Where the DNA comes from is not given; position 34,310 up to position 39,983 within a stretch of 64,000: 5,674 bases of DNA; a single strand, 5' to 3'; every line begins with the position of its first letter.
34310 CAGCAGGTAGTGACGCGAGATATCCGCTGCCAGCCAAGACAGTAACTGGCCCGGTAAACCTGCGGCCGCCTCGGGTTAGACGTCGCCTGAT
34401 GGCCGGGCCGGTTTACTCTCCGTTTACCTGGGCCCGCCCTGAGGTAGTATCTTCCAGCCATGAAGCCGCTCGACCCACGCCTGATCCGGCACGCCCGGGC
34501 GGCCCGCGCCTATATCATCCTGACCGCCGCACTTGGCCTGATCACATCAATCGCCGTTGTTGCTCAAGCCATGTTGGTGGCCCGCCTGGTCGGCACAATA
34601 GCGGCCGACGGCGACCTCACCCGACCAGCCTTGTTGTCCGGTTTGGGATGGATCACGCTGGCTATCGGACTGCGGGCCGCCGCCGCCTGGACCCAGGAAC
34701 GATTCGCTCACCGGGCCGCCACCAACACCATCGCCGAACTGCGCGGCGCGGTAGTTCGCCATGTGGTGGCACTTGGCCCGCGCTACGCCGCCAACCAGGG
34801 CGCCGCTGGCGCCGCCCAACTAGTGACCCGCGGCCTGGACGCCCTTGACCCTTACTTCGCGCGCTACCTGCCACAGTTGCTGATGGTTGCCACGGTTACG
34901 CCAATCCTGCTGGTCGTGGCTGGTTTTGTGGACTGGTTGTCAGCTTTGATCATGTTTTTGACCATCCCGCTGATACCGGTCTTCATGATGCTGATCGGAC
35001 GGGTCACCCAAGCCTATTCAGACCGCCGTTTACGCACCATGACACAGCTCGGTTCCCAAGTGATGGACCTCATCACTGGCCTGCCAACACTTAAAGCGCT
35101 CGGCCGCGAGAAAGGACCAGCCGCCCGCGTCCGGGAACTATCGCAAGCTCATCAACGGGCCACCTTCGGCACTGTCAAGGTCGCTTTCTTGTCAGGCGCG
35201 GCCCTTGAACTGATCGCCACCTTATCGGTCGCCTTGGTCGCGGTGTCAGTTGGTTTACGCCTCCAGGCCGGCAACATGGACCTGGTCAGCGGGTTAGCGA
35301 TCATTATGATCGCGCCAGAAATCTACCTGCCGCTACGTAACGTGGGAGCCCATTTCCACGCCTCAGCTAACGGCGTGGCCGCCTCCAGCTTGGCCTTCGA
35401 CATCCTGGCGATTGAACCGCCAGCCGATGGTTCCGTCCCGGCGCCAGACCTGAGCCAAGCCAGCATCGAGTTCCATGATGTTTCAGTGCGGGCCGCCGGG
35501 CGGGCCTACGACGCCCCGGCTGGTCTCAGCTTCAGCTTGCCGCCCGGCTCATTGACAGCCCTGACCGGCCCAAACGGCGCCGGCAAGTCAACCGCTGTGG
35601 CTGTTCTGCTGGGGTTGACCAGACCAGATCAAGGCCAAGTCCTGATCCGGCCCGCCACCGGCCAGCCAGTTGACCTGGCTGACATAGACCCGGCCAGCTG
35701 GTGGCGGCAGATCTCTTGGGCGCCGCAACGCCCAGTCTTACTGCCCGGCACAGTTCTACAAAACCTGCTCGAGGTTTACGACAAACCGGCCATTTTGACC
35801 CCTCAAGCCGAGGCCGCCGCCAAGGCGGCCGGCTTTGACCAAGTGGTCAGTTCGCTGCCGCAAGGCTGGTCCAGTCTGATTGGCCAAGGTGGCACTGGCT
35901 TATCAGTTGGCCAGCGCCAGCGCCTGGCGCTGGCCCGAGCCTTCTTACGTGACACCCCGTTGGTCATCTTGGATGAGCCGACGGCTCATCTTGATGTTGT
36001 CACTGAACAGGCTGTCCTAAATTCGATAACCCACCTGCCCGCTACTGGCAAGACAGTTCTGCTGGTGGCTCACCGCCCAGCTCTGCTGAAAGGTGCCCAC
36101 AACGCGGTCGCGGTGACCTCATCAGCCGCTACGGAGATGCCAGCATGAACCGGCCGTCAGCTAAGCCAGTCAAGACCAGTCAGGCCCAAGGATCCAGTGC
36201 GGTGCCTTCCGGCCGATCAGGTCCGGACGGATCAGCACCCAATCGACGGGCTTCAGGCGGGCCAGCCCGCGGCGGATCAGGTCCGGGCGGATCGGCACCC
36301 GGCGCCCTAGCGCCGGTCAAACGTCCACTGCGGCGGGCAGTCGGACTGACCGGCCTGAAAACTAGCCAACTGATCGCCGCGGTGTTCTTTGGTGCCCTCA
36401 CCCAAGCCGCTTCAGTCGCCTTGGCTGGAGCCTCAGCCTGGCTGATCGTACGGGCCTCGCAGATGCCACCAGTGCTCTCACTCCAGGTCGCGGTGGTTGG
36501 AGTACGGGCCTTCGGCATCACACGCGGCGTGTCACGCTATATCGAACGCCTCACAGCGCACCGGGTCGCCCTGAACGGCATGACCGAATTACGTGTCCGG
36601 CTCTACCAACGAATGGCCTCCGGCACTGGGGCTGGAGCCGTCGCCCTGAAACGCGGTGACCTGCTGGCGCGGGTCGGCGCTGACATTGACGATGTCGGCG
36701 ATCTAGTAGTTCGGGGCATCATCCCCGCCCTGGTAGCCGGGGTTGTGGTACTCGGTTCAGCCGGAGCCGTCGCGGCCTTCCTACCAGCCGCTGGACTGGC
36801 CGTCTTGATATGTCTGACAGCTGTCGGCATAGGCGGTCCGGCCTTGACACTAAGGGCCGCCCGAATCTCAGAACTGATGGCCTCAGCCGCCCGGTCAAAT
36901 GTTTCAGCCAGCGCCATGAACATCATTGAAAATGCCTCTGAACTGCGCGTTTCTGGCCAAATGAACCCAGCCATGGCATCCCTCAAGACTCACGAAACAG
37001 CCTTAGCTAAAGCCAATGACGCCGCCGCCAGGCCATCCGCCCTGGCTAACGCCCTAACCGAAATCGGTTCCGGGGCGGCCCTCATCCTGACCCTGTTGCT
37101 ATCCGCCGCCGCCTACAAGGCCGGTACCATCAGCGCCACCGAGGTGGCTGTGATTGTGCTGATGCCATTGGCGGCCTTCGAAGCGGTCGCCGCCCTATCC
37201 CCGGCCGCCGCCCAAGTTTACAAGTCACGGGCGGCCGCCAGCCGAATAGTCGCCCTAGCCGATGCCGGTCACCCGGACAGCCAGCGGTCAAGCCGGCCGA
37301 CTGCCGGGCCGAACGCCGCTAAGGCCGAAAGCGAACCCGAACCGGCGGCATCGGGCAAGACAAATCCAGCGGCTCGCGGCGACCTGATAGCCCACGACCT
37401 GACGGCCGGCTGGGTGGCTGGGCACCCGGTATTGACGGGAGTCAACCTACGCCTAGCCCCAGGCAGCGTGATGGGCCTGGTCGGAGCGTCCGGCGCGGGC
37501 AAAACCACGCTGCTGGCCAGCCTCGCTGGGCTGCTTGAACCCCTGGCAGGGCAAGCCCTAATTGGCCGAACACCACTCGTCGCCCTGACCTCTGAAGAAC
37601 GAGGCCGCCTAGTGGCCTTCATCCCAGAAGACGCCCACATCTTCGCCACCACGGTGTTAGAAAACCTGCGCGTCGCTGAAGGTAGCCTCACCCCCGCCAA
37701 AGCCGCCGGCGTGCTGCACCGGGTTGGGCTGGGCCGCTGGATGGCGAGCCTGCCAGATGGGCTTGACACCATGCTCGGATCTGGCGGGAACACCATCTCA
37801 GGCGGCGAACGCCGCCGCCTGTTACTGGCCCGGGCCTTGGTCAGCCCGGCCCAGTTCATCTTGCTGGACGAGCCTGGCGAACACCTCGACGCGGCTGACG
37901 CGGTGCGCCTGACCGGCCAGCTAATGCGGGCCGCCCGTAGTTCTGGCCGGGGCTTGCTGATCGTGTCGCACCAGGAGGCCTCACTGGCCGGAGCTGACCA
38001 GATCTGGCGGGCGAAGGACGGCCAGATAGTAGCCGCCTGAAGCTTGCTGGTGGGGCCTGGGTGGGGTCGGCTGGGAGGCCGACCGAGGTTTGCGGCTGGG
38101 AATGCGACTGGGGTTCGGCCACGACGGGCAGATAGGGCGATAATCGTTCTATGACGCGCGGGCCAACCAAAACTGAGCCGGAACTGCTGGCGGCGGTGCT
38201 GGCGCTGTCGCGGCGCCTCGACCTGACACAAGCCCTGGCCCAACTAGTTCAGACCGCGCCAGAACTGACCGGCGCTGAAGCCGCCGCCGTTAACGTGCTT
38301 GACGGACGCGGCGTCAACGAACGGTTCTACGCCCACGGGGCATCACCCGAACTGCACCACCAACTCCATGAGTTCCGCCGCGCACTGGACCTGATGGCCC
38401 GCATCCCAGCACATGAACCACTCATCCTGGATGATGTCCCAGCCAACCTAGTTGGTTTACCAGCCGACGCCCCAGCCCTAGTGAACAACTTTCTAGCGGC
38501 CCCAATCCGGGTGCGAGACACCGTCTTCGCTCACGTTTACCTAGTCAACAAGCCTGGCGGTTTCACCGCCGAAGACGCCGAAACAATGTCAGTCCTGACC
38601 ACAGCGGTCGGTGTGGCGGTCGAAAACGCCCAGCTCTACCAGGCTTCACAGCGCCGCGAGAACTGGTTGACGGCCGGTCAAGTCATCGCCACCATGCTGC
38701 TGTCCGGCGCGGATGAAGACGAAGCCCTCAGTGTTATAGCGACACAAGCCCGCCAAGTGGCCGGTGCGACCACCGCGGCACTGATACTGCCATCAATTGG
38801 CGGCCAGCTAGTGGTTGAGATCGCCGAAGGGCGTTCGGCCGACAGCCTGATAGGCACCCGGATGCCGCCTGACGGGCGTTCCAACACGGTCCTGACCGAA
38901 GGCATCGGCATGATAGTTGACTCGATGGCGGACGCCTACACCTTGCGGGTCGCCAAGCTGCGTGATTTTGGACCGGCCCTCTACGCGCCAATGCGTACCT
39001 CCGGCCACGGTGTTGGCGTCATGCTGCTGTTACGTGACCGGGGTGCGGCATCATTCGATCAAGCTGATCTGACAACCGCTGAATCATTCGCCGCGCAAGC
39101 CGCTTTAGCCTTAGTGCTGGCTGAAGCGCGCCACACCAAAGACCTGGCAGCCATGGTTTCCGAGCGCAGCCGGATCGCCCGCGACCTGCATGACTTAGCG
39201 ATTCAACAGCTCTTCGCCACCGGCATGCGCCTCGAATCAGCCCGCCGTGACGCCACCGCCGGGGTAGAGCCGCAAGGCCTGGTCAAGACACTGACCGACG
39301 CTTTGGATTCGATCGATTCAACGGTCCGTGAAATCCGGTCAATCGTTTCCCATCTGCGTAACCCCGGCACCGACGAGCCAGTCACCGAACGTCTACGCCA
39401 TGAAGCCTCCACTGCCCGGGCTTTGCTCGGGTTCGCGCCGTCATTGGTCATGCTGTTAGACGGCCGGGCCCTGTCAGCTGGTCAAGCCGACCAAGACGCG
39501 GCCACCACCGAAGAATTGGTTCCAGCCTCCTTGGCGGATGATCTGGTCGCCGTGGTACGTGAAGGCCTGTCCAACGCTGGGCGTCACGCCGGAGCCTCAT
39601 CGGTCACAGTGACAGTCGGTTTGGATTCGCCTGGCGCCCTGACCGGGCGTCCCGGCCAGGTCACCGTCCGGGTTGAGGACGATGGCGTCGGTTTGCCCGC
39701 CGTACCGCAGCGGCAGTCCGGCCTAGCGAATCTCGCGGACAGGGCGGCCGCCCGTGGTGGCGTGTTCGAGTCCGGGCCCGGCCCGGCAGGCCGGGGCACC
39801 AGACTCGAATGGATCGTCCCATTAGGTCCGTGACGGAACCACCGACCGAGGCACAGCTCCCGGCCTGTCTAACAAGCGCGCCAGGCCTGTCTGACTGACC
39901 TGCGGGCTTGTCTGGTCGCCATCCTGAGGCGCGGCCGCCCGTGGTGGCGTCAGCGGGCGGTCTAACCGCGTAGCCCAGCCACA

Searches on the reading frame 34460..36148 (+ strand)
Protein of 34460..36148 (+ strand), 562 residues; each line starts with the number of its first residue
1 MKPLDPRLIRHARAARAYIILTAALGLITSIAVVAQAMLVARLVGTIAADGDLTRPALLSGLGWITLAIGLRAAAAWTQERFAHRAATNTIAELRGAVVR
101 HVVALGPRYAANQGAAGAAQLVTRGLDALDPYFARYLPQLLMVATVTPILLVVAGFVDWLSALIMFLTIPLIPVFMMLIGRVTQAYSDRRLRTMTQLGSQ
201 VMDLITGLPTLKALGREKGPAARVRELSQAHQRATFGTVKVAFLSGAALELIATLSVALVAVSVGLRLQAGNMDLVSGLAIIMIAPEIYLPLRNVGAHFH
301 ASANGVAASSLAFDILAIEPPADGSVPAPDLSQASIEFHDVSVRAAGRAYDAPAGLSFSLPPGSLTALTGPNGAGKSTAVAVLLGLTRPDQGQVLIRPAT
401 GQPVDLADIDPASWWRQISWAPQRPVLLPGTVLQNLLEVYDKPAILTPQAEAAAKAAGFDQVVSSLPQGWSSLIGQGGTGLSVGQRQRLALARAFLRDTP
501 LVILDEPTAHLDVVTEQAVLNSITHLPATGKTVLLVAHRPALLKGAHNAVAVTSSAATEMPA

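Call 26: search_protein_families(library=pfam, proteins=[window:34460-36148:+], max_evalue=0.00001)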
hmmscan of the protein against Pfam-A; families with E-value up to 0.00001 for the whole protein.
window:34460-36148:+ (562 aa): 4 families
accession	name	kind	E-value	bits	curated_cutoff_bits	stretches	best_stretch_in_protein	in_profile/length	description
PF00005.33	ABC_tran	-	9.2e-28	98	25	1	355-509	3-137/137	ABC transporter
PF00664.28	ABC_membrane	-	1.8e-27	97.2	28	1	20-283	2-265/274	ABC transporter transmembrane region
PF13304.12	AAA_21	-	2.5e-07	31.5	27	0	365-386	1-22/304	AAA domain, putative AbiEii toxin, Type IV TA system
PF02463.25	SMC_N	-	4.7e-07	29.9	40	0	483-555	139-214/220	RecF/RecN/SMC N terminal domain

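Call 65: search_protein_families(library=ncbifam, proteins=[window:34460-36148:+], max_evalue=0.00001)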
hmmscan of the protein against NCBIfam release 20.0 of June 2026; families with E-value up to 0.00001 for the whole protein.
window:34460-36148:+ (562 aa): 175 families (the best 25 are shown)
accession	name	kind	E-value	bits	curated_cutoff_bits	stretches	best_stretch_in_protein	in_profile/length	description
TIGR02857.1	CydD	equivalog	9.7e-171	569.3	435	1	15-551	1-528/529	thiol reductant ABC exporter subunit CydD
NF008379.0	PRK11174.1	equivalog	8.8e-109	364.8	684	1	10-545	15-549/588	heme ABC transporter permease/ATP-binding protein CydD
TIGR02203.1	MsbA_lipidA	equivalog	3.8e-57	194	602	1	7-551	4-540/572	lipid A export permease/ATP-binding protein MsbA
TIGR03375.1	type_I_sec_LssB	subfamily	7.7e-55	186.4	693.1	1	86-546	216-668/696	type I secretion system permease/ATPase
TIGR02868.1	CydC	equivalog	2.2e-53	181.7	329.05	1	7-540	3-530/530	thiol reductant ABC exporter subunit CydC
TIGR00958.1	3a01208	subfamily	4.4e-49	167.4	874.6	1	157-555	299-689/711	antigen peptide transporter 2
TIGR01846.1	type_I_sec_HlyB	subfamily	2.2e-47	161.8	725.55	1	63-552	184-664/694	type I secretion system permease/ATPase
NF010178.0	PRK13657.1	equivalog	5.6e-46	157.2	733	1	16-549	20-539/588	glucan ABC transporter ATP-binding protein/ permease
TIGR01842.1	type_I_sec_PrtD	subfamily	6.5e-46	157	510.15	1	124-550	106-524/544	type I secretion system permease/ATPase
TIGR02204.1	MsbA_rel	hypoth_equivalog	1e-44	153.2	780.4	1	82-549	81-544/576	ABC transporter, permease/ATP-binding protein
NF008381.0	PRK11176.1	equivalog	1.6e-44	152.3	867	1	144-555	150-554/582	lipid A ABC transporter ATP-binding protein/permease MsbA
TIGR03797.1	NHLM_micro_ABC2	equivalog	4.5e-43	147.7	709.4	1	12-548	131-653/686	NHLP bacteriocin export ABC transporter permease/ATPase subunit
NF008364.0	PRK11160.1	equivalog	1.3e-42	146.2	630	1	25-545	20-540/575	heme ABC transporter ATP-binding protein/permease CydC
NF045513.1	HepA_fam_ABC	equivalog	2.2e-42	145.3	725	1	64-550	100-579/610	heterocyst formation ABC transporter subunit HepA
TIGR01193.1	bacteriocin_ABC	subfamily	1.2e-38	133.1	523.85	1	151-554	284-683/708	peptide cleavage/export ABC transporter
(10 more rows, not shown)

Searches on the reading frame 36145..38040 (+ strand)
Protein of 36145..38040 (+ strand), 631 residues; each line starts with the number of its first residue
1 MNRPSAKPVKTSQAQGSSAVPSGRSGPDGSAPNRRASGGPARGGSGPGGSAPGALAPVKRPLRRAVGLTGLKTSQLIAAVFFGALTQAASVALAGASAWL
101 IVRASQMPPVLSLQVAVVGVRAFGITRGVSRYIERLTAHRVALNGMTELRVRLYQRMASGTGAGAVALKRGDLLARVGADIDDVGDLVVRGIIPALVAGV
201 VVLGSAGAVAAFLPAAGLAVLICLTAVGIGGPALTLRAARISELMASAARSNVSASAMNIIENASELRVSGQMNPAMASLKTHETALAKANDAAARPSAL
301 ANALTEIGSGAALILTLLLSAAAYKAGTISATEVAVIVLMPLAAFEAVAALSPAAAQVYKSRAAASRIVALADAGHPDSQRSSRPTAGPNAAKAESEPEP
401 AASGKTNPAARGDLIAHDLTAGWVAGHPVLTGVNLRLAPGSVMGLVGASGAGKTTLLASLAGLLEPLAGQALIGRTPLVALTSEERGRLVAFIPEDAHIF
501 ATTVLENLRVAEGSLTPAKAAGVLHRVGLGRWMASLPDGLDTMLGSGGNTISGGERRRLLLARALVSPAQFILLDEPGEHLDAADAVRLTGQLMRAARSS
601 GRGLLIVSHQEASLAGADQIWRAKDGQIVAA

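Call 26: search_protein_families(library=pfam, proteins=[window:36145-38040:+], max_evalue=0.00001)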
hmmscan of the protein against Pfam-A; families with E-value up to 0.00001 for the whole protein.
window:36145-38040:+ (631 aa): 2 families
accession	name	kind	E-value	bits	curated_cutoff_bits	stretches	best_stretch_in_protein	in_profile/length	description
PF00005.33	ABC_tran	-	2.2e-25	90.3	25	1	430-577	1-135/137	ABC transporter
PF13304.12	AAA_21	-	6.1e-06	26.9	27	0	443-465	2-24/304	AAA domain, putative AbiEii toxin, Type IV TA system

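Call 65: search_protein_families(library=ncbifam, proteins=[window:36145-38040:+], max_evalue=0.00001)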
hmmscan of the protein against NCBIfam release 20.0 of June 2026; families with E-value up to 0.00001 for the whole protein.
window:36145-38040:+ (631 aa): 171 families (the best 25 are shown)
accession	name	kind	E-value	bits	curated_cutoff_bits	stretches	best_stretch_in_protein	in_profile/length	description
TIGR02868.1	CydC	equivalog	3.4e-155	517.7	329.05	1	63-610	2-529/530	thiol reductant ABC exporter subunit CydC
NF008364.0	PRK11160.1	equivalog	1e-72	245.6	630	1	75-630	17-554/575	heme ABC transporter ATP-binding protein/permease CydC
TIGR02857.1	CydD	equivalog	8.6e-57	193.3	435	1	75-622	4-528/529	thiol reductant ABC exporter subunit CydD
TIGR02203.1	MsbA_lipidA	equivalog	1.5e-40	139.3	602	2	396-629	314-547/572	lipid A export permease/ATP-binding protein MsbA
TIGR03375.1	type_I_sec_LssB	subfamily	3.8e-38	131.3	693.1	1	425-630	478-681/696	type I secretion system permease/ATPase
TIGR02204.1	MsbA_rel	hypoth_equivalog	2.3e-36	125.6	780.4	1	137-630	81-554/576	ABC transporter, permease/ATP-binding protein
NF008379.0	PRK11174.1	equivalog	1.4e-34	119.7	684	1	409-630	345-563/588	heme ABC transporter permease/ATP-binding protein CydD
TIGR03796.1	NHLM_micro_ABC1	equivalog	6e-34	117.3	853.3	1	170-629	250-690/710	NHLP family bacteriocin export ABC transporter peptidase/permease/ATPase subunit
NF045513.1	HepA_fam_ABC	equivalog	5.4e-33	114.3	725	1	422-629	382-587/610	heterocyst formation ABC transporter subunit HepA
TIGR01842.1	type_I_sec_PrtD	subfamily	2.5e-32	112.1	510.15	1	408-629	311-532/544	type I secretion system permease/ATPase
TIGR03797.1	NHLM_micro_ABC2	equivalog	1.7e-30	106.2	709.4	1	76-629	138-663/686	NHLP bacteriocin export ABC transporter permease/ATPase subunit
NF010178.0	PRK13657.1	equivalog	1.8e-30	106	733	1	219-629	160-548/588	glucan ABC transporter ATP-binding protein/ permease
TIGR01846.1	type_I_sec_HlyB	subfamily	6.6e-27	94.1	725.55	1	402-629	444-670/694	type I secretion system permease/ATPase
NF008381.0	PRK11176.1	equivalog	4.5e-26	91.4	867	1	408-629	336-557/582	lipid A ABC transporter ATP-binding protein/permease MsbA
TIGR01193.1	bacteriocin_ABC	subfamily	9.7e-26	90.5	523.85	1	407-629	467-687/708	peptide cleavage/export ABC transporter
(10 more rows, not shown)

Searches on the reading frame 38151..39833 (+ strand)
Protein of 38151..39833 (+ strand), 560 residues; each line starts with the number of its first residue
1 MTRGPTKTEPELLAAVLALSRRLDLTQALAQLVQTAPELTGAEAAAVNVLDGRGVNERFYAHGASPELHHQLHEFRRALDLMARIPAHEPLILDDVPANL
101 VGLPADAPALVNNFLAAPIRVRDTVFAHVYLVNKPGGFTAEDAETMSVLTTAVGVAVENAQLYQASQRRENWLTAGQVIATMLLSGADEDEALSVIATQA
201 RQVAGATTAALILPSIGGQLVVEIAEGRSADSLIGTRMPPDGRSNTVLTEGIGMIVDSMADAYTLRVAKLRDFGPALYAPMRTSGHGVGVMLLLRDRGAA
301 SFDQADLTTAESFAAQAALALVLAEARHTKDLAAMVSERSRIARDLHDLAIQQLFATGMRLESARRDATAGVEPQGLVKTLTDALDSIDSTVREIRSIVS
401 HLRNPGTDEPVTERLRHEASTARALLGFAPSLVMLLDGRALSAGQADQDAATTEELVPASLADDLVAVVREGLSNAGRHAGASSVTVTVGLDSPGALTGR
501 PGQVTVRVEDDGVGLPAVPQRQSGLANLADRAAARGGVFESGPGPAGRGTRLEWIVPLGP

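Call 26: search_protein_families(library=pfam, proteins=[window:38151-39833:+], max_evalue=0.00001)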
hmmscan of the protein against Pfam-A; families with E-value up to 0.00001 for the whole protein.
window:38151-39833:+ (560 aa): 6 families
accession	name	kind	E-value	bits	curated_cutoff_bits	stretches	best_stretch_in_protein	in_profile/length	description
PF13185.12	GAF_2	-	2.2e-20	73.7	28.6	2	23-158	2-136/136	GAF domain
PF01590.32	GAF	-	3e-19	70.3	22.4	2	188-321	1-133/133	GAF domain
PF07730.19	HisKA_3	-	9.8e-14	52.1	24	1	338-406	1-66/68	Histidine kinase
PF13492.12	GAF_3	-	2.1e-10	41.5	27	0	25-159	2-129/129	GAF domain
PF13581.12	HATPase_c_2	-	9.8e-07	29.3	27.4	1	452-540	19-92/127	Histidine kinase-like ATPase domain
PF02518.31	HATPase_c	-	2.2e-06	28.5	26.4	0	462-521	3-55/111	Histidine kinase-, DNA gyrase B-, and HSP90-like ATPase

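Call 65: search_protein_families(library=ncbifam, proteins=[window:38151-39833:+], max_evalue=0.00001)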
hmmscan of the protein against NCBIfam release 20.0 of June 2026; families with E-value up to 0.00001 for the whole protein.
window:38151-39833:+ (560 aa): 5 families
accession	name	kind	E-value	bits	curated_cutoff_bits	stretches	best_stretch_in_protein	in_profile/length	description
NF052443.1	SensHisKinMctS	equivalog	5e-14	51.5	700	1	337-557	249-447/457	two-component system sensor histidine kinase MctS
NF047786.1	his_kin_MadS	equivalog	1.7e-12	47.2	500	1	294-534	186-399/434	MadS family sensor histidine kinase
NF007896.0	PRK10600.1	equivalog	7.8e-12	44.6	578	1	315-534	369-562/598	nitrate/nitrite two-component system sensor histidine kinase NarX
NF052531.1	Strep_LiaS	equivalog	1.3e-11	44.4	450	1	335-404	129-197/328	envelope stress sensor histidine kinase LiaS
NF008184.0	PRK10935.1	equivalog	4.2e-09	35.6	553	0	464-539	471-541/565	nitrate/nitrite two-component system sensor histidine kinase NarQ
